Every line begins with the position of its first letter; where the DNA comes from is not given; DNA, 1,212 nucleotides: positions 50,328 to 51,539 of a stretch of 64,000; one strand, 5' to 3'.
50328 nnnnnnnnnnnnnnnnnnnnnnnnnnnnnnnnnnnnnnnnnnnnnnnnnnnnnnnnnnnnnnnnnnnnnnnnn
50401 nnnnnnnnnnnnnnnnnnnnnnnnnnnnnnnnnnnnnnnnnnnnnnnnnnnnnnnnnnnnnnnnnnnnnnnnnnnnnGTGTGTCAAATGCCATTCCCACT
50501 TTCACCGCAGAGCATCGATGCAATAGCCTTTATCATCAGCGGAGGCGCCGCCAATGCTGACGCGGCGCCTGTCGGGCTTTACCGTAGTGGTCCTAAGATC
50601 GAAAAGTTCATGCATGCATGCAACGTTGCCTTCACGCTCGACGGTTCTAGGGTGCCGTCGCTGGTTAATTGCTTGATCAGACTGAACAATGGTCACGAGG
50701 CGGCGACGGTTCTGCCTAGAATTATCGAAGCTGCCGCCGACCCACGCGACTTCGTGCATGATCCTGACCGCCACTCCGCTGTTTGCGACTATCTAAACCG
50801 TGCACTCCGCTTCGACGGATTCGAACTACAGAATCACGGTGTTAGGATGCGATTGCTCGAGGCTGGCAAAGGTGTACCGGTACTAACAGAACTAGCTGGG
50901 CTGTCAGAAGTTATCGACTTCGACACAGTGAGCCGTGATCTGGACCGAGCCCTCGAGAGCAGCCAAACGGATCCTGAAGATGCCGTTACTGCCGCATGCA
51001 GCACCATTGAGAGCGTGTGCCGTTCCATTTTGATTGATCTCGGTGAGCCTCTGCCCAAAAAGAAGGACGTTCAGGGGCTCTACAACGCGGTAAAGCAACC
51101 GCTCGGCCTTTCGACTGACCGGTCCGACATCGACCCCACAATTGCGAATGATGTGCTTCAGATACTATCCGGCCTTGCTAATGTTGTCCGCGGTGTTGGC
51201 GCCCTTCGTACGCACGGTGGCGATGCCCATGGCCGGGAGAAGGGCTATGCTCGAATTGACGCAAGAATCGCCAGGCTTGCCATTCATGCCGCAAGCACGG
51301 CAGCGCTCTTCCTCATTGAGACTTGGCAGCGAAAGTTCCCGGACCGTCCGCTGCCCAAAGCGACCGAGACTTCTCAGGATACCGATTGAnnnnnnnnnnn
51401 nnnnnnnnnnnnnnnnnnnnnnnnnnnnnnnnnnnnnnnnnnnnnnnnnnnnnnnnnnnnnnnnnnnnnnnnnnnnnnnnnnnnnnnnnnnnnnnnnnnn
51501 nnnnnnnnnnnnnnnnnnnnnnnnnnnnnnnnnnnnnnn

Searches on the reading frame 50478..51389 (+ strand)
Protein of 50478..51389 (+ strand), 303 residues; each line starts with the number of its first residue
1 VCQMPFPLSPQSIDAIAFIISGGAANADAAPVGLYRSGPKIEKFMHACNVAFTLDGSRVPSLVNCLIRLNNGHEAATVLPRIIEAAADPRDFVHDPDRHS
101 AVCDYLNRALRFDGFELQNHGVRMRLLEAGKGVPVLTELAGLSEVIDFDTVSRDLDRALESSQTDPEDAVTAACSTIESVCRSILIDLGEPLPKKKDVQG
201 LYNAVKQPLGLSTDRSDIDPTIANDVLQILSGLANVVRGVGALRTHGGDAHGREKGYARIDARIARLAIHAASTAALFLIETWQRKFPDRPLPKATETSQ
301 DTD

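Call 3: search_protein_families(library=pfam, proteins=[window:50478-51389:+], max_evalue=0.1)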
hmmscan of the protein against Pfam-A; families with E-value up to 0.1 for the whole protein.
window:50478-51389:+ (303 aa): 1 family
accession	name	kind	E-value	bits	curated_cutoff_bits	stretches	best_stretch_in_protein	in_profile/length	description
PF14355.11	Abi_C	-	3.9e-20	72.2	24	1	201-281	3-83/83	Abortive infection C-terminus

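Call 4: search_protein_families(library=padloc, proteins=[window:50478-51389:+], max_evalue=0.1)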
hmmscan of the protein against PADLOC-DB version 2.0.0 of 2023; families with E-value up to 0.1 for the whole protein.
window:50478-51389:+ (303 aa): 3 families
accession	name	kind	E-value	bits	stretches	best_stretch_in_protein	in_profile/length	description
PDLC02347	AbiJ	-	1.5e-16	58.9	1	102-286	105-280/281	AbiJ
PDLC03988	PD-Lambda-3_B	-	3e-05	21.5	1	37-121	27-112/222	-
PDLC03987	PD-Lambda-3_B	-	0.00027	18.3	1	37-121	27-112/270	-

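Call 8: search_protein_families(library=ncbifam, proteins=[window:50478-51389:+], max_evalue=0.01)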
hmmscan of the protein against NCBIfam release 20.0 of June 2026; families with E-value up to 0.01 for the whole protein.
window:50478-51389:+ (303 aa): 0 families

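Call 9: find_homologous_proteins(query=window:50478-51389:+)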
Query window:50478-51389:+ (303 aa): 1649 proteins with E <= 0.001 among 6186 candidates; the best 120 are listed.
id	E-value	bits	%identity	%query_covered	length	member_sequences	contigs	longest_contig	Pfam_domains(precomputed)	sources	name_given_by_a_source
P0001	9.8e-196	667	100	99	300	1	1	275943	PF14355.13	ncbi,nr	ncbi:MAG: abortive infection family protein [Neomegalonema sp.]|nr:abortive infection family protein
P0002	1.6e-175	601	91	99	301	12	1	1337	PF14355.13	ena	-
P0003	3.2e-158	544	84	96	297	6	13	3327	PF14355.13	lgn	-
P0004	4.4e-158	543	84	96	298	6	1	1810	PF14355.13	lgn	-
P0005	2.0e-157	541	84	96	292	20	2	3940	PF14355.13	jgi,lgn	-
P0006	3.1e-156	537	82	97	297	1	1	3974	PF14355.13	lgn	-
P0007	1.3e-155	535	81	97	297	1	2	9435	PF14355.13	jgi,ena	-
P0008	1.7e-154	532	82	96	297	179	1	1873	PF14355.13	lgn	-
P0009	1.8e-154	531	82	96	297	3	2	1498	PF14355.13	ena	-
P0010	1.7e-153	528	80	98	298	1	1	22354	PF14355.13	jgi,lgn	jgi:hypothetical protein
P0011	7.0e-153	526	80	98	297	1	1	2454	PF14355.13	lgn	-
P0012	8.7e-153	526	80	96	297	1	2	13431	PF14355.13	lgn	-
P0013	3.4e-152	524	80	98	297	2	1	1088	PF14355.13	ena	-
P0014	3.6e-152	524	81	96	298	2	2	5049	PF14355.13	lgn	-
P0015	6.6e-152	523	80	97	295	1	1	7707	PF14355.13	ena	-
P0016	9.0e-151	519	78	96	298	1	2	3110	PF14355.13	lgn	-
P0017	1.7e-150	518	79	97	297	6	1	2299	PF14355.13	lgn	-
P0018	2.5e-150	518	79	97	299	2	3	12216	PF14355.13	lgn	-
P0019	1.1e-149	516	80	96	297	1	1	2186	PF14355.13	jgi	jgi:hypothetical protein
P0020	1.2e-149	516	79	96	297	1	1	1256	PF14355.13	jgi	-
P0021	4.0e-149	514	78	96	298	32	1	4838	PF14355.13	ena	-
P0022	5.2e-149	514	79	96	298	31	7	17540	PF14355.13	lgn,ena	-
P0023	1.0e-148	513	80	96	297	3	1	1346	PF14355.13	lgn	-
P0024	1.0e-148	513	78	98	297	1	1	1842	PF14355.13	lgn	-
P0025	1.3e-148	512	78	96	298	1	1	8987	PF14355.13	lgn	-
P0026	3.6e-148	511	80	96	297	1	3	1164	PF14355.13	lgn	-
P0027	3.8e-148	511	79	97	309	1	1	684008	PF14355.13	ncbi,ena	-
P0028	6.3e-148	510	79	98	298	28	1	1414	PF14355.13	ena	-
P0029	1.0e-147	509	78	96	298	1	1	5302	PF14355.13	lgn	-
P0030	1.2e-147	509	79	96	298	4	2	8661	PF14355.13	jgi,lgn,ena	jgi:hypothetical protein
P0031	3.3e-147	508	77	99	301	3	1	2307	PF14355.13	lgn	-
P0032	4.8e-147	507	77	98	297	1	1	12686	PF14355.13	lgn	-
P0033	4.9e-147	507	77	96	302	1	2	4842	PF14355.13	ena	-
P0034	2.0e-146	505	78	96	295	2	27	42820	PF14355.13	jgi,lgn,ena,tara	jgi:hypothetical protein|tara:strand:- start:763 stop:1650 length:888 start_codon:yes stop_codon:yes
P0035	2.2e-146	505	79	97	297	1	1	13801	PF14355.13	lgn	-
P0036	2.3e-146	505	78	96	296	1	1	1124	PF14355.13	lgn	-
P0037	2.7e-146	505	77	97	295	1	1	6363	PF14355.13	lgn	-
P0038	3.2e-146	504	75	98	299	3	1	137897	PF14355.13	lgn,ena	-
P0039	4.0e-146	504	76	96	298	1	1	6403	PF14355.13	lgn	-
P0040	2.5e-145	502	78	96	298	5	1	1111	PF14355.13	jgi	jgi:hypothetical protein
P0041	3.7e-145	501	78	96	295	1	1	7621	PF14355.13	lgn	-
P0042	7.2e-145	500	77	96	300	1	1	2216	PF14355.13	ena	-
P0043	9.8e-145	500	78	96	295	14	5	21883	PF14355.13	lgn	-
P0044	8.8e-144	496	78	96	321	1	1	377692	PF14355.13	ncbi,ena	-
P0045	2.1e-143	495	75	96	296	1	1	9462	PF14355.13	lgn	-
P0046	8.4e-140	483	73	95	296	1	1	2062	PF14355.13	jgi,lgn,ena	-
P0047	9.2e-137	473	72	97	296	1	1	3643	PF14355.13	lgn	-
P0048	1.8e-136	472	72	97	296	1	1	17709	PF14355.13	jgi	jgi:hypothetical protein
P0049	2.2e-136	472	72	95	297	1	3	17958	PF14355.13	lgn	-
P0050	4.2e-136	471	72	95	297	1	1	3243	PF14355.13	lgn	-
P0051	4.6e-136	471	73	95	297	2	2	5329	PF14355.13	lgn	-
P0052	5.0e-136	471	71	98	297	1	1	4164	PF14355.13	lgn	-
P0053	6.7e-136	471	70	98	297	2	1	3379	PF14355.13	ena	-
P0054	1.3e-135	470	72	95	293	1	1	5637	PF14355.13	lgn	-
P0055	3.3e-135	468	72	95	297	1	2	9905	PF14355.13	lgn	-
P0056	3.4e-135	468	73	95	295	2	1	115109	PF14355.13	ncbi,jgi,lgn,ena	-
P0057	3.6e-135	468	72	95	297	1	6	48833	PF14355.13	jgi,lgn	jgi:hypothetical protein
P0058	4.4e-135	468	70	97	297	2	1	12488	PF14355.13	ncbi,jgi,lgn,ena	jgi:hypothetical protein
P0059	8.4e-135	467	70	97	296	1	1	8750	PF14355.13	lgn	-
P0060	9.1e-135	467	72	95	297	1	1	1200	PF14355.13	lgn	-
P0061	1.0e-134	467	70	96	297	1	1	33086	PF14355.13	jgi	-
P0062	1.0e-134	467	71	97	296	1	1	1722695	PF14355.13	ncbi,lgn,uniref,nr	ncbi:abortive infection family protein [Hoeflea sp. WL0058]|uniref:Abortive infection family protein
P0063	1.4e-134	466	70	98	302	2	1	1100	PF14355.13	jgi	-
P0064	2.4e-134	465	72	95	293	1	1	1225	PF14355.13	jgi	-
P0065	2.8e-134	465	71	95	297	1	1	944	PF14355.13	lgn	-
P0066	4.3e-134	465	71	95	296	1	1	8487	PF14355.13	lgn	-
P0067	4.5e-134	465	71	95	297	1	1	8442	PF14355.13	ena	-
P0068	7.1e-134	464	70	97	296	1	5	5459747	PF14355.13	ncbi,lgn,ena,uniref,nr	ncbi:abortive infection family protein [Thalassobaculum sp. OXR-137]|uniref:abortive infection famil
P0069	1.8e-133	463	70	97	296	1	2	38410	PF14355.13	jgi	-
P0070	2.1e-133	462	72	95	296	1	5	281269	PF14355.13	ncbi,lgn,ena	-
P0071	3.3e-133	462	71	95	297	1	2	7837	PF14355.13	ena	-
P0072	3.4e-133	462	70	97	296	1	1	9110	PF14355.13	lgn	-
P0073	4.5e-133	461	70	97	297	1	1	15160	PF14355.13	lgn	-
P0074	4.7e-133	461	70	98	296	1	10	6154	PF14355.13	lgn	-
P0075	4.8e-133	461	71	95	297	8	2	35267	PF14355.13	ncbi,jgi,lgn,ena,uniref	ncbi:abortive infection family protein [Hyphomicrobium sp.]|uniref:abortive infection family protein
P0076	5.9e-133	461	70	97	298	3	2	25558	PF14355.13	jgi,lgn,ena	jgi:hypothetical protein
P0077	7.5e-133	461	69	96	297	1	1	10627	PF14355.13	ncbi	-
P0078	8.8e-133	460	70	95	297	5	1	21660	PF14355.13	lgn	-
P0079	3.1e-132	458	81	84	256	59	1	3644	PF14355.13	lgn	-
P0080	3.2e-132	458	70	95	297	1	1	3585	PF14355.13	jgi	jgi:hypothetical protein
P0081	8.2e-132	457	76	89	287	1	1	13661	PF14355.13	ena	-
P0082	9.4e-132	457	68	96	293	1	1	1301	PF14355.13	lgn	-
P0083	1.2e-131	457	82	83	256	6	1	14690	PF14355.13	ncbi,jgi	-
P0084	2.3e-131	456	70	95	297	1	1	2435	PF14355.13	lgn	-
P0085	2.6e-131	455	70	95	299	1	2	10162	PF14355.13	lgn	-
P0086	3.2e-131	455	71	95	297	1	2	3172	PF14355.13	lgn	-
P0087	3.3e-131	455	69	97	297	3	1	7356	PF14355.13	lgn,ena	-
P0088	6.2e-131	454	70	95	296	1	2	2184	PF14355.13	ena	-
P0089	6.2e-131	454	70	95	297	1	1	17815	PF14355.13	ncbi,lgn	-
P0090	8.4e-131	454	70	95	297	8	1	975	PF14355.13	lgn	-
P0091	8.5e-131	454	70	95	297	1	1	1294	PF14355.13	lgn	-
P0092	1.0e-130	454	70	95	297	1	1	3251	PF14355.13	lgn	-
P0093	1.0e-130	454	68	98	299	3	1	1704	PF14355.13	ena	-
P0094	1.1e-130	453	69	97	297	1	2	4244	PF14355.13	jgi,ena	-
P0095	3.4e-130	452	69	97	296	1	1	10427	PF14355.13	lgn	-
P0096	3.9e-130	452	69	96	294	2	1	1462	PF14355.13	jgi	jgi:hypothetical protein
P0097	4.6e-130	451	69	95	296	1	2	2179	PF14355.13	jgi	-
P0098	6.5e-130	451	70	95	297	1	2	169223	PF14355.13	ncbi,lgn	-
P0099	1.1e-129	450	70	95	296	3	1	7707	PF14355.13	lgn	-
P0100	2.1e-129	449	77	84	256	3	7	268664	PF14355.13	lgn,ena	-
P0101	2.6e-129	449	69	97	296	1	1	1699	PF14355.13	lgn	-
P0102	2.8e-129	449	68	97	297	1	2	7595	PF14355.13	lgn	-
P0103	3.4e-129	448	69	95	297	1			PF14355.13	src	-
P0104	4.7e-129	448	67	96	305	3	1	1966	PF14355.13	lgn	-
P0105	6.3e-129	448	72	93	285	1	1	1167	PF14355.13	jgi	jgi:hypothetical protein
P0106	1.5e-128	446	68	95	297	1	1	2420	PF14355.13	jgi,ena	-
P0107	3.1e-128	445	83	81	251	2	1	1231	PF14355.13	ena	-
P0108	1.1e-127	444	79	83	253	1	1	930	PF14355.13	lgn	-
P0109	1.5e-127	443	67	97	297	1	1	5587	PF14355.13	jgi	jgi:hypothetical protein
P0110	1.9e-127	443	68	95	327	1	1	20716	PF14355.13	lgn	-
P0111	4.3e-127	442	68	95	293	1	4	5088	PF14355.13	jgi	jgi:hypothetical protein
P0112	4.5e-127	442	66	97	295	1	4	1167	PF14355.13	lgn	-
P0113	7.8e-127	441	69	95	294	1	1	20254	PF14355.13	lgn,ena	-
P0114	1.3e-126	440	68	95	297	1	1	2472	PF14355.13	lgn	-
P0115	1.8e-126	440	69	95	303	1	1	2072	PF14355.13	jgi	-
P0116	2.1e-126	439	67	95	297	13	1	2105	PF14355.13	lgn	-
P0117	2.4e-126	439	67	98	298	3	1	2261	PF14355.13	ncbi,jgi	jgi:hypothetical protein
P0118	5.1e-126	438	69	96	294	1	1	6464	PF14355.13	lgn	-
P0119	6.0e-126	438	68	96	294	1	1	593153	PF14355.13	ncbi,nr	ncbi:abortive infection family protein [Nocardioides marinus]|nr:abortive infection family protein [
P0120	8.9e-126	437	67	95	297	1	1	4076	PF14355.13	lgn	-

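Call 11: find_related_loci(query=A1, collection=genome_contigs, flank=6000)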
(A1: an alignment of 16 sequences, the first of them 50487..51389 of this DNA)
Query A1 (300 aa) in genome_contigs; peptide patterns used: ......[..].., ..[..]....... (x = any residue, [..] = any of these).
240 stretches matched a pattern; 152 encode a relative of the query (tblastn E <= 1e-3); the best 80 are kept; 80 distinct loci.
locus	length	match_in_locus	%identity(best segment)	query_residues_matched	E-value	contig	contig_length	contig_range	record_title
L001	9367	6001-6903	92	1-300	0e+0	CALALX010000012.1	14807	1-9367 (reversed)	MAG TPA_asm: uncultured Caulobacter sp. isolate SRR1506984_bin.87_CONCOCT_v1.1_MAG genome assembly, contig: ERZ761607.35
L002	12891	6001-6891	83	1-297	3e-165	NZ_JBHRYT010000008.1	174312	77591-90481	Paracoccus rhizosphaerae strain CCM 7904 tig00000132_pilon, whole genome shotgun sequence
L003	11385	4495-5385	83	1-297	6e-165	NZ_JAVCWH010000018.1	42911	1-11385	Paracoccus yibinensis strain WLY502 Scaffolds_18_42911, whole genome shotgun sequence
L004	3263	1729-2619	83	1-297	5e-173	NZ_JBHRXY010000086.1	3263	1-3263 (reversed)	Paracoccus angustae strain KCTC 42473 spades_K_21_77_86, whole genome shotgun sequence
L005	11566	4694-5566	85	1-291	3e-164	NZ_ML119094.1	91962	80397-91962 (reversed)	Histidinibacterium lentulum strain B17 Scaffold14, whole genome shotgun sequence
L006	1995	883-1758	84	1-292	2e-176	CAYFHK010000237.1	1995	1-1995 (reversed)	MAG TPA_asm: uncultured Caulobacterales bacterium isolate ERP003628_co2_21 genome assembly, contig: NODE_60012_length_19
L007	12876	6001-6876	83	1-292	7e-163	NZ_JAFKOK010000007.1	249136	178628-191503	Rhodobacter sp. NTK016B NODE_7_length_249136_cov_98.926161, whole genome shotgun sequence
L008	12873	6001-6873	84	1-291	6e-163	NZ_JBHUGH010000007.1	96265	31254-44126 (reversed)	Halodurantibacterium flavum strain CGMCC 1.12756 soapdenovo_K_127_7, whole genome shotgun sequence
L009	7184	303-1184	82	1-294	2e-161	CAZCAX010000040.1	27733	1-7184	MAG TPA_asm: uncultured Rhodobacter sp. isolate binchicken_co324_30 genome assembly, contig: NODE_699_length_27733_cov_1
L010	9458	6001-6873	82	1-291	6e-161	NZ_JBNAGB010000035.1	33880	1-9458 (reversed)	Sagittula sp. S175 Sagittula_salina_SS175_Scaffold35, whole genome shotgun sequence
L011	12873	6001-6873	82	1-291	6e-161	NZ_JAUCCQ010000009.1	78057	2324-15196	MAG: Pararhodobacter sp. isolate R4x_41d_il_Bin1.26 NODE_170_length_78057_cov_322.491154, whole genome shotgun sequence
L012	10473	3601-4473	81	1-291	6e-158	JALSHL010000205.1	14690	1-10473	MAG: Rhodobacteraceae bacterium isolate 354-166_metabat1_scaf2bin.085 354-166_scaffold_4041_c1, whole genome shotgun seq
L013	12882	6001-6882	79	1-294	2e-154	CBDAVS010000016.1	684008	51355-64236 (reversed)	MAG: uncultured Rhodobacter sp. isolate 0387c818-dba8-4a11-a5d3-952c4dc739e2 genome assembly, contig: contig_16, whole g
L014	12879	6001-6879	78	1-292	7e-150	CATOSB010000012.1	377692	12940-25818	MAG: uncultured Rhodobacteraceae bacterium isolate f94b6688-853e-4832-a164-06a7adc5b4b5 genome assembly, contig: contig_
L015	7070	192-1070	77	1-292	7e-145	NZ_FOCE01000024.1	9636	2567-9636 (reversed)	Gemmobacter aquatilis strain DSM 3857, whole genome shotgun sequence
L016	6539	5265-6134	74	1-289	1e-141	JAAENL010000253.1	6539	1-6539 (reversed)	MAG: Halieaceae bacterium isolate Bse_31 BseG_CONTIG1971010, whole genome shotgun sequence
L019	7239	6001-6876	69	1-291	2e-138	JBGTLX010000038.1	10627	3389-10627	MAG: Rhizobiaceae bacterium isolate JTS-RE348 k141_8878236, whole genome shotgun sequence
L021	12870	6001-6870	71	1-289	3e-134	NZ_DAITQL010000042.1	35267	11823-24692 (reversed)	MAG: Hyphomicrobium sp. isolate CTOTU46465 NODE_293_length_35267_cov_9.188004, whole genome shotgun sequence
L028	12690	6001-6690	80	1-230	1e-120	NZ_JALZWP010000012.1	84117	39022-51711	Roseinatronobacter domitianus strain V10 Scaffold12, whole genome shotgun sequence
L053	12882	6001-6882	70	1-294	1e-139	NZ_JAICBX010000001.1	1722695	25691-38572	Flavimaribacter sediminis strain WL0058 NODE_1_length_1722695_cov_35.197168, whole genome shotgun sequence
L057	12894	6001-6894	49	1-296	5e-85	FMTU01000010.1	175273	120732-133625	Sphingobium faniae strain CGMCC 1.7749 genome assembly, contig: IQ30DRAFT_scaffold00010.10, whole genome shotgun sequenc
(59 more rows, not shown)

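Call 17: search_protein_families(library=pfam, proteins=[L001:5290-5985:+, L010:5501-5998:+, L012:2404-3594:+, L057:5342-6004:+, L021:3151-5988:+, L019:3943-5988:+, L016:1157-5245:+, L028:3310-5991:+, L053:3380-5974:+, L005:894-2999:+], max_evalue=0.001)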
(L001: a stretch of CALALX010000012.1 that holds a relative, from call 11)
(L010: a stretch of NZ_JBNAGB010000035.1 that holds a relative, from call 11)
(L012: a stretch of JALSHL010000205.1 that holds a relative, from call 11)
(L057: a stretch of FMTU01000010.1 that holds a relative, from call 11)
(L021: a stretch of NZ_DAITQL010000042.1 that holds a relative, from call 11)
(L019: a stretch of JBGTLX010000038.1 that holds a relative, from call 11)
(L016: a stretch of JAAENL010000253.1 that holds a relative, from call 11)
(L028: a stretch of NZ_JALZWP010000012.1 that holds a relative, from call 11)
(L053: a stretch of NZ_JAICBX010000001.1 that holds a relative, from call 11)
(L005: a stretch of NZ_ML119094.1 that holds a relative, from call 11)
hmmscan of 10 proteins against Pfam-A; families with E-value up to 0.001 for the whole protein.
L001:5290-5985:+ (231 aa): 0 families

L010:5501-5998:+ (165 aa): 0 families

L012:2404-3594:+ (396 aa): 2 families
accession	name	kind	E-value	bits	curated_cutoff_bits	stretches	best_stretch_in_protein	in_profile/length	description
PF13455.12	MUG113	-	4.2e-15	56.5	22.3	1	287-374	1-72/73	Meiotically up-regulated gene 113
PF10544.15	T5orf172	-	3.1e-11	44.1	20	1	265-375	1-100/101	T5orf172 domain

L057:5342-6004:+ (220 aa): 1 family
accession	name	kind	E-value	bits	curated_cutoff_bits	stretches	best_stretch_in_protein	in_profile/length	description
PF07751.16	Abi_2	-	4.3e-06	27.6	25.6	1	23-180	26-183/184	Abi-like protein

L021:3151-5988:+ (945 aa): 1 family
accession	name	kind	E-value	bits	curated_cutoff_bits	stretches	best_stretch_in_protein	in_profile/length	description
PF04465.17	DUF499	-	3.3e-33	115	23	1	125-549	23-449/1024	Protein of unknown function (DUF499)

L019:3943-5988:+ (681 aa): 0 families

L016:1157-5245:+ (1362 aa): 2 families
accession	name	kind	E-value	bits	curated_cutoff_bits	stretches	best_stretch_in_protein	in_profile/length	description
PF01381.28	HTH_3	-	6.8e-08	32.9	23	1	21-64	7-50/55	Helix-turn-helix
PF13560.12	HTH_31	-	1e-06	29.4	27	1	22-66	13-58/64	Helix-turn-helix domain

L028:3310-5991:+ (893 aa): 3 families
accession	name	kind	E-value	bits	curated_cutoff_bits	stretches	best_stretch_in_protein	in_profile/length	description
PF04851.21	ResIII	-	4.7e-14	53.1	22.5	1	93-334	8-163/164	Type III restriction enzyme, res subunit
PF19778.5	RE_endonuc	-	3.7e-05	23.9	23.4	1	762-848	2-86/108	Endonuclease domain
PF08722.17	Tn7_TnsA-like_N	-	0.00046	21.1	26.5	0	787-853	3-75/85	TnsA-like endonuclease N terminal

L053:3380-5974:+ (864 aa): 1 family
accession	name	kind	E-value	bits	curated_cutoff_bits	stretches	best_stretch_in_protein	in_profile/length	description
PF04851.21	ResIII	-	1.8e-13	51.2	22.5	1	3-190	2-140/164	Type III restriction enzyme, res subunit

L005:894-2999:+ (701 aa): 3 families
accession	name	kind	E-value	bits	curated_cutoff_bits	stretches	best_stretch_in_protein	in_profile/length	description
PF09373.15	PMBR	-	2.4e-06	27.8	24.9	1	647-674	3-30/33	Pseudomurein-binding repeat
PF00270.35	DEAD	-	8.1e-05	22.9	26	1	49-209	4-156/167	DEAD/DEAH box helicase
PF04851.21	ResIII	-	0.00019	21.8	22.5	1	45-189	4-141/164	Type III restriction enzyme, res subunit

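Call 18: search_protein_families(library=padloc, proteins=[L001:5290-5985:+, L010:5501-5998:+, L012:2404-3594:+, L057:5342-6004:+, L021:3151-5988:+, L019:3943-5988:+, L016:1157-5245:+, L028:3310-5991:+, L053:3380-5974:+, L005:894-2999:+], max_evalue=0.001)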
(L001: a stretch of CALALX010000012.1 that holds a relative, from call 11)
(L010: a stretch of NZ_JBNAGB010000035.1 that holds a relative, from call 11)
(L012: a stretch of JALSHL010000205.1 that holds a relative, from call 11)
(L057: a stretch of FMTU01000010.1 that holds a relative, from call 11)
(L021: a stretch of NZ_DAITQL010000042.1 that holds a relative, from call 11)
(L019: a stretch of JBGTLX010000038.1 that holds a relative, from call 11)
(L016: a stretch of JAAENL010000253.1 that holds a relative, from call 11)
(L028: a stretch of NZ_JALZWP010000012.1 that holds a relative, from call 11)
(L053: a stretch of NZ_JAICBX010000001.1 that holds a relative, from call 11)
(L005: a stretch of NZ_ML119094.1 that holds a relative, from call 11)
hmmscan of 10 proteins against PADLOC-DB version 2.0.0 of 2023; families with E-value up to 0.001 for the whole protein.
L001:5290-5985:+ (231 aa): 0 families

L010:5501-5998:+ (165 aa): 0 families

L012:2404-3594:+ (396 aa): 0 families

L057:5342-6004:+ (220 aa): 2 families
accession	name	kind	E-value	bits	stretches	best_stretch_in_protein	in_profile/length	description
PDLC04038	PD-T4-5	-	1.1e-12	45.9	2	110-189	126-214/309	-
PDLC02344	AbiD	-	6.3e-06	24.1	0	163-189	189-215/277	AbiD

L021:3151-5988:+ (945 aa): 2 families
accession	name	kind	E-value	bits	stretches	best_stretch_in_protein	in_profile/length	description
PDLC00662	HmaC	-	0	1491.6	1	1-945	2-940/941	AAA+ ATPase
PDLC02192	DUF499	-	2.1e-45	153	1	43-683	34-631/1022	-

L019:3943-5988:+ (681 aa): 0 families

L016:1157-5245:+ (1362 aa): 1 family
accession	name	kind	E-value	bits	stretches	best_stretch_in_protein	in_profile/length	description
PDLC03991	PD-Lambda-4_A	-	0.00029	16.6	0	632-744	560-663/1283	-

L028:3310-5991:+ (893 aa): 4 families
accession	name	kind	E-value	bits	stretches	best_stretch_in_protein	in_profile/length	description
PDLC03648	REase_III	-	7.7e-21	71.9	2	284-549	130-382/871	Type III restriction enzyme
PDLC03647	REase_III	-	1.2e-09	34.9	1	468-553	495-585/989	Type III restriction enzyme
PDLC03649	REase_III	-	5e-05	19.4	1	426-524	445-537/973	Type III restriction enzyme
PDLC03650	REase_III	-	0.00014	18.4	0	469-525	367-421/898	Type III restriction enzyme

L053:3380-5974:+ (864 aa): 3 families
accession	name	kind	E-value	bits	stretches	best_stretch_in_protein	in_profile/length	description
PDLC03653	REase_III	-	2.4e-11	40.5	1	369-447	423-498/883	Type III restriction enzyme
PDLC03650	REase_III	-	1.4e-06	25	1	372-420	378-426/898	Type III restriction enzyme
PDLC03652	REase_III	-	0.00011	18.4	1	301-425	274-398/809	Type III restriction enzyme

L005:894-2999:+ (701 aa): 2 families
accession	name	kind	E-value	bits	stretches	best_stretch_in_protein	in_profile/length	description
PDLC02705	PbeA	-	1.9e-05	21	1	356-423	576-643/691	PbeA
PDLC02707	PbeA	-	0.00039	17.1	0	352-423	569-640/672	PbeA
